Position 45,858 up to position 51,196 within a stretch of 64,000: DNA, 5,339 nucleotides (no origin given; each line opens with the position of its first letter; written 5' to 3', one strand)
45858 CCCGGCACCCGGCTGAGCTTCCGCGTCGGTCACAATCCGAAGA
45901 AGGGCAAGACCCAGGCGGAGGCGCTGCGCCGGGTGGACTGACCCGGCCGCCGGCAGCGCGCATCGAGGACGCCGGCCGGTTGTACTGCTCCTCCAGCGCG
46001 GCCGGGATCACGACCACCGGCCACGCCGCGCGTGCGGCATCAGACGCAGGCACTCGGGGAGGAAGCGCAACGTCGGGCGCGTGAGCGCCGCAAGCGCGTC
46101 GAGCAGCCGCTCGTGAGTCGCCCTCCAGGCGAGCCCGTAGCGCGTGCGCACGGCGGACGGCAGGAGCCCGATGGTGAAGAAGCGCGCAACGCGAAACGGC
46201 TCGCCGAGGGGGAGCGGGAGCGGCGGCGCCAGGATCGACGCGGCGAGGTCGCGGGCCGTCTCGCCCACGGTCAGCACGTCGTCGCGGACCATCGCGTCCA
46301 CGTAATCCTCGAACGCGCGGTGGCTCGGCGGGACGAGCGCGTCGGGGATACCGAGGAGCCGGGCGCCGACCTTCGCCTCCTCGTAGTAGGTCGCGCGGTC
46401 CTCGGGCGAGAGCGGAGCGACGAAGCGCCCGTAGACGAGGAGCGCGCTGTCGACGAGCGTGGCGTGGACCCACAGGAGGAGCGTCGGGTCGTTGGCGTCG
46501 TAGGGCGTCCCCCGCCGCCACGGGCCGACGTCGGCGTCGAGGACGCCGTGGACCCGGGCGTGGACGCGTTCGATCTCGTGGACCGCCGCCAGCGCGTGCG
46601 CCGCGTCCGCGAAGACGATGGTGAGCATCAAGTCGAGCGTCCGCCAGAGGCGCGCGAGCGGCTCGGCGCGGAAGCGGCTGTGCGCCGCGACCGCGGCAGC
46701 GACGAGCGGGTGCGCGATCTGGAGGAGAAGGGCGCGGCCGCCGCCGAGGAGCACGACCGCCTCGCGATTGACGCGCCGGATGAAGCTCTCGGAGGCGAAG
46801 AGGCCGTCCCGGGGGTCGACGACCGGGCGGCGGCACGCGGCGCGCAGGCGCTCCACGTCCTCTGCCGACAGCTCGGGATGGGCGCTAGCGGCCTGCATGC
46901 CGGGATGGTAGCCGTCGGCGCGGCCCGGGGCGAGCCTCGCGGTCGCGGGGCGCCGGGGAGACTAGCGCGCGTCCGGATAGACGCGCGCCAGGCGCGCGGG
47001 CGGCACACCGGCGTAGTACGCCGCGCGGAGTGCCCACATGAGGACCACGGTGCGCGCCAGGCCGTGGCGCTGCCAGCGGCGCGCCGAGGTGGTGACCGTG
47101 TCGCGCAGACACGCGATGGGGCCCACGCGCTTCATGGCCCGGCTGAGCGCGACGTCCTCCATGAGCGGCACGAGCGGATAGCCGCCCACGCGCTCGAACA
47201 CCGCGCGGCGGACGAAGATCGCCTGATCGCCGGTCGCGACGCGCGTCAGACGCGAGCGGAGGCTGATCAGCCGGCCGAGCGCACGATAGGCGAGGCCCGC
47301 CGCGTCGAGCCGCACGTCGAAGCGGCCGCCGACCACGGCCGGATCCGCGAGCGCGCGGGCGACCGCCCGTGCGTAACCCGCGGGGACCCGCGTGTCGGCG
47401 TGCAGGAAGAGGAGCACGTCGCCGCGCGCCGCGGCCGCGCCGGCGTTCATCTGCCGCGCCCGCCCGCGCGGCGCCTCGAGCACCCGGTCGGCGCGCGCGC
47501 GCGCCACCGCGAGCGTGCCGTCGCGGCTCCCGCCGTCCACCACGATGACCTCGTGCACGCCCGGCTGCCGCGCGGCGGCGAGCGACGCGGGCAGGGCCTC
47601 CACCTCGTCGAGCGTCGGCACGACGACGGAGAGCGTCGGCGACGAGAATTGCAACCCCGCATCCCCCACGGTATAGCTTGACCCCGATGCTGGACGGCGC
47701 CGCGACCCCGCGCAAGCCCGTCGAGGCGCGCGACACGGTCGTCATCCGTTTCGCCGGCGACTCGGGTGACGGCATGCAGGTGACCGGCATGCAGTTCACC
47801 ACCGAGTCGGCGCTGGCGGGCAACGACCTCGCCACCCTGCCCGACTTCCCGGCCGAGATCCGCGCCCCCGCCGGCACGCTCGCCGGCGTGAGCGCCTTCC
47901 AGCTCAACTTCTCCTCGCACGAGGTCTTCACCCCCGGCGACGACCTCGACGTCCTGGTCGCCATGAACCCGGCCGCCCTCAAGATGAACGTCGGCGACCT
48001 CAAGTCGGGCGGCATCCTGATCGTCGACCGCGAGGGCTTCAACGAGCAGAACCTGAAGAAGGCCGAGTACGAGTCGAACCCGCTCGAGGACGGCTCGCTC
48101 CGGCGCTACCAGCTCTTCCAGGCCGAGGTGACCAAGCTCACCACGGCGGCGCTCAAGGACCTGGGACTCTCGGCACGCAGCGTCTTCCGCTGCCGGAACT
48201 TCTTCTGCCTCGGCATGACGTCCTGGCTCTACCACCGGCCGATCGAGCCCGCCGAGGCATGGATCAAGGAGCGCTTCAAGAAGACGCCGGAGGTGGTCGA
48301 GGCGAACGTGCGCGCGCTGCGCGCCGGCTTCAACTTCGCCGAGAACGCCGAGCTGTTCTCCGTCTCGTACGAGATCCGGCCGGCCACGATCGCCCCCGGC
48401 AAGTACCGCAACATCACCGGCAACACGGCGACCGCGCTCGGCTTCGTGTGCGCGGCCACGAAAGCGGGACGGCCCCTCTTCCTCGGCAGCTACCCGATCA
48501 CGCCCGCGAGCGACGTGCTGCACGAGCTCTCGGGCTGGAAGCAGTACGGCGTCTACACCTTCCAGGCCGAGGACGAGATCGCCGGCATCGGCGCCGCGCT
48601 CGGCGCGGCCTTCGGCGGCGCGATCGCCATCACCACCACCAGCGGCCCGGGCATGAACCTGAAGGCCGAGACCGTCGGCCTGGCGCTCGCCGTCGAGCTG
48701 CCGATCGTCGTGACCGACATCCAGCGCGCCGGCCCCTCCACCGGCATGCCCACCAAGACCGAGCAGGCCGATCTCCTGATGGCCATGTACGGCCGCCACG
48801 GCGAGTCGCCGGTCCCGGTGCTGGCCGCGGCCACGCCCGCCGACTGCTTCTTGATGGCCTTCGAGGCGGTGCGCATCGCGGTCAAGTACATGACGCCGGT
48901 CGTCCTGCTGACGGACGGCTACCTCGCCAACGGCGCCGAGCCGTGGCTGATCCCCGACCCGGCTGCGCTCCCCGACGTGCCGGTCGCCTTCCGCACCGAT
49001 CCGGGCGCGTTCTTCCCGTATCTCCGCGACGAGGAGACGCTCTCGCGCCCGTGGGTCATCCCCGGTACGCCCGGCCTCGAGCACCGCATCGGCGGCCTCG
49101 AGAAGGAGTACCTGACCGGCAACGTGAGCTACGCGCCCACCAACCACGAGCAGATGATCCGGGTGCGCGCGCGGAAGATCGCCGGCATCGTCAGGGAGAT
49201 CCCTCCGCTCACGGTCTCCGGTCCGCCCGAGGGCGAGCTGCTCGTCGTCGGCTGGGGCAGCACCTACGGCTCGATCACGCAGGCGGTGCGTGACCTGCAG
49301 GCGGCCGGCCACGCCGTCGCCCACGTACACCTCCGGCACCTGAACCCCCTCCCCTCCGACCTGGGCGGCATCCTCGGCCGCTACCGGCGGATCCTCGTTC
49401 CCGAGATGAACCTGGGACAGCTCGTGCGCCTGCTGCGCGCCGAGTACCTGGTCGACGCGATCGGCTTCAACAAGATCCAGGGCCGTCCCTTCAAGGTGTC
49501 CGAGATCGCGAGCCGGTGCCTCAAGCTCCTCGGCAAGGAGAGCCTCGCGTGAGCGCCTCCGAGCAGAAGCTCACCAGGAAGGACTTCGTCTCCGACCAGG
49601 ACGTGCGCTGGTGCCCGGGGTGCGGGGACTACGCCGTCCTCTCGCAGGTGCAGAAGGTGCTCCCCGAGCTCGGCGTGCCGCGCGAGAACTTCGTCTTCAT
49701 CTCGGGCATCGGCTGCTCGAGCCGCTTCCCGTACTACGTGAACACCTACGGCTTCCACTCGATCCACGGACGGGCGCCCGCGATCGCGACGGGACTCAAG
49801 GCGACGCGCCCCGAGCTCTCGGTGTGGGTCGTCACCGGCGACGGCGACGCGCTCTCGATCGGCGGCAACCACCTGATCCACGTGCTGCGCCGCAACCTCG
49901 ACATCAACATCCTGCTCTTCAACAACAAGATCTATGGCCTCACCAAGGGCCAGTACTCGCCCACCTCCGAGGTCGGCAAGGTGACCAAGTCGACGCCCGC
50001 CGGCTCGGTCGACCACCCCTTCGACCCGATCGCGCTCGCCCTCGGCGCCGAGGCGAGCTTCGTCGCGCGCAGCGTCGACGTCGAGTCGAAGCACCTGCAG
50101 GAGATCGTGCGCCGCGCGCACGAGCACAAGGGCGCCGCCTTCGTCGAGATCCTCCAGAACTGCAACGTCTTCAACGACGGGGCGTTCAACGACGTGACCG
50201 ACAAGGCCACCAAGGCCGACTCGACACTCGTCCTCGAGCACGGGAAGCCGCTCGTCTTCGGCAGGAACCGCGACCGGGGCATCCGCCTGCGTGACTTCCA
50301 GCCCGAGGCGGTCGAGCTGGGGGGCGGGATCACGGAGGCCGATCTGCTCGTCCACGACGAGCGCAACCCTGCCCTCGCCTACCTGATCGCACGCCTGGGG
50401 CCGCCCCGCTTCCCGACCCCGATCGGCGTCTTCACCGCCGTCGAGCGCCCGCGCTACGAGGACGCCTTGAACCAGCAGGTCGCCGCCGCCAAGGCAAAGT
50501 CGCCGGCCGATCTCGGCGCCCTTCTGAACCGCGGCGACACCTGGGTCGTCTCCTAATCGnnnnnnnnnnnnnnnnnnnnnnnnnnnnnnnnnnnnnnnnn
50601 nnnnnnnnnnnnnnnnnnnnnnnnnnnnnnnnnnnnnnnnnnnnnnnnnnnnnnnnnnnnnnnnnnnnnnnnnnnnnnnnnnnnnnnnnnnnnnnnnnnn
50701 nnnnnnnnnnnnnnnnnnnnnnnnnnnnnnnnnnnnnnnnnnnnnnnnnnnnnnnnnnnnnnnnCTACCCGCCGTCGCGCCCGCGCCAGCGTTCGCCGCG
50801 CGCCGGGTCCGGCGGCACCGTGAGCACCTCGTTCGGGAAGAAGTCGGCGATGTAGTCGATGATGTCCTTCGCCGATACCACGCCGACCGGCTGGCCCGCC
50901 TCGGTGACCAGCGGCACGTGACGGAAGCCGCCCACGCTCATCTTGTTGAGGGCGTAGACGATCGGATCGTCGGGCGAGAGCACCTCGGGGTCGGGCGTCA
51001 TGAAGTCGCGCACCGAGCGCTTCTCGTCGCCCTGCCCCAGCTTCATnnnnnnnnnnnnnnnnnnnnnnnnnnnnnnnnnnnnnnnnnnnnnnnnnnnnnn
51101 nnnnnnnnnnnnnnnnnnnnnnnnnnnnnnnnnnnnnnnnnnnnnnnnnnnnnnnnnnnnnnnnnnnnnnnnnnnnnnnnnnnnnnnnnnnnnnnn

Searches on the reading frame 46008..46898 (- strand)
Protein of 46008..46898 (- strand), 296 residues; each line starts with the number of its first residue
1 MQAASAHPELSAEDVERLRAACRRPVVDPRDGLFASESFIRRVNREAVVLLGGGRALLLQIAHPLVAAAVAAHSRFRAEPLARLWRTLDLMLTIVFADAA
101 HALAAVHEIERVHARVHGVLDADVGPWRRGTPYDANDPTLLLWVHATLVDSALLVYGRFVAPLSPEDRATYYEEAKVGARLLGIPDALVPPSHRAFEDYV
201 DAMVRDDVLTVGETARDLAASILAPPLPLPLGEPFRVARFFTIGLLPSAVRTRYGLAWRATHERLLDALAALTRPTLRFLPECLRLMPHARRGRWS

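Call 21: search_protein_families(library=pfam, proteins=[window:46008-46898:-], max_evalue=0.00001)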
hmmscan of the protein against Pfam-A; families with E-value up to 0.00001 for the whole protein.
window:46008-46898:- (296 aa): 1 family
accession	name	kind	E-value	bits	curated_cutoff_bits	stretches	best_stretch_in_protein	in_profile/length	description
PF09995.15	MPAB_Lcp_cat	-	1.5e-60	205.6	23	1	41-274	2-230/231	ER-bound oxygenase mpaB/B'/Rubber oxygenase, catalytic domain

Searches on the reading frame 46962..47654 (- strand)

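Call 21: search_protein_families(library=pfam, proteins=[window:46962-47654:-], max_evalue=0.00001)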
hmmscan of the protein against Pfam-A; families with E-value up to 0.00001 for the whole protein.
window:46962-47654:- (230 aa): 2 families
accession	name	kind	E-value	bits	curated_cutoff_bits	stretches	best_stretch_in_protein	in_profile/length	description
PF00535.33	Glycos_transf_2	-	2.4e-18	67.1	23.3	1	9-127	1-130/168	Glycosyl transferase family 2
PF13641.12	Glyco_tranf_2_3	-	9e-07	29.6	27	1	6-178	1-198/230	Glycosyltransferase like family 2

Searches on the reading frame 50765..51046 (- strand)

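Call 31: search_protein_families(library=pfam, proteins=[window:50765-51046:-], max_evalue=0.01)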
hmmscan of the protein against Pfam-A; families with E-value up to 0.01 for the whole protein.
window:50765-51046:- (93 aa): 1 family
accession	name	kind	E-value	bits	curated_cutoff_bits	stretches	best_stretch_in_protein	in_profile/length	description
PF00571.33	CBS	-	9.1e-15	55.2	24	1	12-67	1-56/57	CBS domain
